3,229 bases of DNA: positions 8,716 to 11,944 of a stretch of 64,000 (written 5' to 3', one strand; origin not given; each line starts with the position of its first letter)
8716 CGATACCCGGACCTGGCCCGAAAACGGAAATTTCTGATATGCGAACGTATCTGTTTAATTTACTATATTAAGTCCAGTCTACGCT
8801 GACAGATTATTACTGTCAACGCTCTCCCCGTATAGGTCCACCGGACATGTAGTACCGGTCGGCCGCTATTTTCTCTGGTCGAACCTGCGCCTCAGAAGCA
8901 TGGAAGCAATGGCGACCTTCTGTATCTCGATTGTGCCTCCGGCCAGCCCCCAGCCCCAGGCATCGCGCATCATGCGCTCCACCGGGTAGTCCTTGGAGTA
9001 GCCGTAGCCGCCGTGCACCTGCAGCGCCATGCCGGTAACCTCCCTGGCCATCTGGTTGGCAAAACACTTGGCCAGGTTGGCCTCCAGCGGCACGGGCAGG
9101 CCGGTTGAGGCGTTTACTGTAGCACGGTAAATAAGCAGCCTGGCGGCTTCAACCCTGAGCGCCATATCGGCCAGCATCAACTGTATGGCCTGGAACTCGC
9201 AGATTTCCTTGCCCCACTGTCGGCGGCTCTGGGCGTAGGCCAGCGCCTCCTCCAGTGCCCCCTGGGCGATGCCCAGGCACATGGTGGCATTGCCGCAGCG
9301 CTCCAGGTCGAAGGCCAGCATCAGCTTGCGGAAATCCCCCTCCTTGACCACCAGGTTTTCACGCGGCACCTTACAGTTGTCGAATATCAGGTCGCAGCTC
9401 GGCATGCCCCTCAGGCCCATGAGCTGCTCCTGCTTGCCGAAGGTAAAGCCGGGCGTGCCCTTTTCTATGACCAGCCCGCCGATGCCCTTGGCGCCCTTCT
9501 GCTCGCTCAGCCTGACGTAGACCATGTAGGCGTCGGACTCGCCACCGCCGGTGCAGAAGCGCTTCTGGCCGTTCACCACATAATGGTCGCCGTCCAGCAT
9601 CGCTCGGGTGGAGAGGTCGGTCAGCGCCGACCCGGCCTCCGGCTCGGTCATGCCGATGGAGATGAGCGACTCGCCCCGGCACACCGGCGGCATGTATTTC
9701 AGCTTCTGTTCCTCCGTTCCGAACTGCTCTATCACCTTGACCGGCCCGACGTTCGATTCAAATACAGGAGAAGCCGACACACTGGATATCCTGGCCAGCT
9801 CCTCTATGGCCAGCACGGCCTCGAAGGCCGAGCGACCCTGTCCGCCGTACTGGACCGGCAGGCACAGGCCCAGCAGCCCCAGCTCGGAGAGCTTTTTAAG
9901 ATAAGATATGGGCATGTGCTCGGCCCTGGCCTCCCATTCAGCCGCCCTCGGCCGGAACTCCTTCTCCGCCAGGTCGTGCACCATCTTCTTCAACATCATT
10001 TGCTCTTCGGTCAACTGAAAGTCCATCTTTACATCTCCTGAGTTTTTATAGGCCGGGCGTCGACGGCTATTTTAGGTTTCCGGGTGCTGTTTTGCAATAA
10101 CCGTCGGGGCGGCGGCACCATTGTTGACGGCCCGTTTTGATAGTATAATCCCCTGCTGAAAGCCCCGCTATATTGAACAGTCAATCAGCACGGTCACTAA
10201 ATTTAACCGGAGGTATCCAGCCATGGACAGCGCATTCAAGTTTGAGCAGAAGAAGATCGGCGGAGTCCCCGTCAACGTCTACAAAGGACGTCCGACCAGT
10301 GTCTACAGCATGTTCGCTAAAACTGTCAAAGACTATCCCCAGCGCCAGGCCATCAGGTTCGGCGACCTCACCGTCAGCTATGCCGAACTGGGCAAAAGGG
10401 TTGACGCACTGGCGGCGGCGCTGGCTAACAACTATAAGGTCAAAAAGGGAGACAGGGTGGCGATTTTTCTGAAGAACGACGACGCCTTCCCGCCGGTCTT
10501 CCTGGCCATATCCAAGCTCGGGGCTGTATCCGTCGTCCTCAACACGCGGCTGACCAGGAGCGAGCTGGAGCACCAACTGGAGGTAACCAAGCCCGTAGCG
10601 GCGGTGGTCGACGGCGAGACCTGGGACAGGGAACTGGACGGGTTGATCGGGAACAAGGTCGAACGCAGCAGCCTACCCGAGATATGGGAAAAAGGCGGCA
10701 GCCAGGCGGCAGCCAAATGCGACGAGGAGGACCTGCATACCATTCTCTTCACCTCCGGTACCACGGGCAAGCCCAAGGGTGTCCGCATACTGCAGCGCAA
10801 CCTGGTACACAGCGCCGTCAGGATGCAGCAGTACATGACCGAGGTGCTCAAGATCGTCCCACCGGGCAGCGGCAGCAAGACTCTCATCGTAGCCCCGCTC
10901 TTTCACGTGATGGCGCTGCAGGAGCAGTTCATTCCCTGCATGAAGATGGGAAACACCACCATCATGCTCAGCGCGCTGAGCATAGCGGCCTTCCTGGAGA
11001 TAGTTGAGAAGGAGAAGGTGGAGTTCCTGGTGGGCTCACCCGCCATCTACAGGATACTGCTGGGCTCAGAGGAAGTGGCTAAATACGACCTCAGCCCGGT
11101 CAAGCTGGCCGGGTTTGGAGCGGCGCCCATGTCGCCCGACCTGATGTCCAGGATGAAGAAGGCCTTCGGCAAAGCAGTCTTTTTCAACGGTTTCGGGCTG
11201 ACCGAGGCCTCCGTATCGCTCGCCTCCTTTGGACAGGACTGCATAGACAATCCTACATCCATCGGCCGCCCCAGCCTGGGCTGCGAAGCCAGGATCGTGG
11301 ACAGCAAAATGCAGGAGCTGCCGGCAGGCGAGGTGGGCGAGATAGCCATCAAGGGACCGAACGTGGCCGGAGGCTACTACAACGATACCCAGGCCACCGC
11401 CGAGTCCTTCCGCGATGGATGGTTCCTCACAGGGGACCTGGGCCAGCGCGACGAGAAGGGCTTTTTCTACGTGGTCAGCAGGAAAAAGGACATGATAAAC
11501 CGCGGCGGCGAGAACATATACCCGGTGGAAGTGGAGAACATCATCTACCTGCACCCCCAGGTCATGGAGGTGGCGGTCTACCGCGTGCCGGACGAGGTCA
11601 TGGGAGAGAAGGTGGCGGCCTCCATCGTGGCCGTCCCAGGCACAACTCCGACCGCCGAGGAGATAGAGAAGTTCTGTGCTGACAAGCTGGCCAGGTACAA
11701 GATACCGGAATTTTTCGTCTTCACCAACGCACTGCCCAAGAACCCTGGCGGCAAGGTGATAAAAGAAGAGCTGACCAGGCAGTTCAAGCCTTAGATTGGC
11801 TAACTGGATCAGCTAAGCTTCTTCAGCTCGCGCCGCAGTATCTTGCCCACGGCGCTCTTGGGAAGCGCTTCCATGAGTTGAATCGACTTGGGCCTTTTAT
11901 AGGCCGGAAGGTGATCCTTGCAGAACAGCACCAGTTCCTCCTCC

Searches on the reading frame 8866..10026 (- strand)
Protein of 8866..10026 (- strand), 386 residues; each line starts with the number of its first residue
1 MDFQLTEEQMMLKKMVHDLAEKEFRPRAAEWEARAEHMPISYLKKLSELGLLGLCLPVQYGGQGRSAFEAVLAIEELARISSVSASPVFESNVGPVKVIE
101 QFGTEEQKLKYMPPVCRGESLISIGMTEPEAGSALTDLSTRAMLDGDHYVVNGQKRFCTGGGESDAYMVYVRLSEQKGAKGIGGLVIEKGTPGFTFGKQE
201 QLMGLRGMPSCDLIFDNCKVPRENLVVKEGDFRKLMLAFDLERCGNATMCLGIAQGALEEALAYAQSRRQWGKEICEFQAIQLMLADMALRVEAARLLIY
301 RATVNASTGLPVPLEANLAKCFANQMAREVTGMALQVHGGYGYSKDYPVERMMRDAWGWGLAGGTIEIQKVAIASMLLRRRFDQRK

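Call 62: search_protein_families(library=pfam, proteins=[window:8866-10026:-], max_evalue=1e-8)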
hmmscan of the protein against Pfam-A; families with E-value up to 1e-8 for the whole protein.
window:8866-10026:- (386 aa): 4 families
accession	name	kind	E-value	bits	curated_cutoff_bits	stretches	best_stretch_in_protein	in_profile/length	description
PF00441.29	Acyl-CoA_dh_1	-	8.9e-41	139.9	22.4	1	233-376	5-148/150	Acyl-CoA dehydrogenase, C-terminal domain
PF02771.21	Acyl-CoA_dh_N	-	4e-31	108.2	22.9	1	6-119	1-113/113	Acyl-CoA dehydrogenase, N-terminal domain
PF02770.24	Acyl-CoA_dh_M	-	3.6e-24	85.2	33.3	1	124-218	2-97/97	Acyl-CoA dehydrogenase, middle domain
PF08028.16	Acyl-CoA_dh_2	-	1.1e-22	81.1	22.7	1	247-356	4-123/134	Acyl-CoA dehydrogenase, C-terminal domain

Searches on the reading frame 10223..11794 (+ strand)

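Call 62: search_protein_families(library=pfam, proteins=[window:10223-11794:+], max_evalue=1e-8)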
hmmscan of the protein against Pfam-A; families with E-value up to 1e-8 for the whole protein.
window:10223-11794:+ (523 aa): 2 families
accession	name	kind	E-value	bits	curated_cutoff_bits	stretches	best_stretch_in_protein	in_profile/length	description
PF00501.34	AMP-binding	-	4.6e-79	266.4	29.9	1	31-386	1-384/384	AMP-binding enzyme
PF13193.12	AMP-binding_C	-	2.3e-17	64.1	24.5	1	436-511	1-76/76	AMP-binding enzyme C-terminal domain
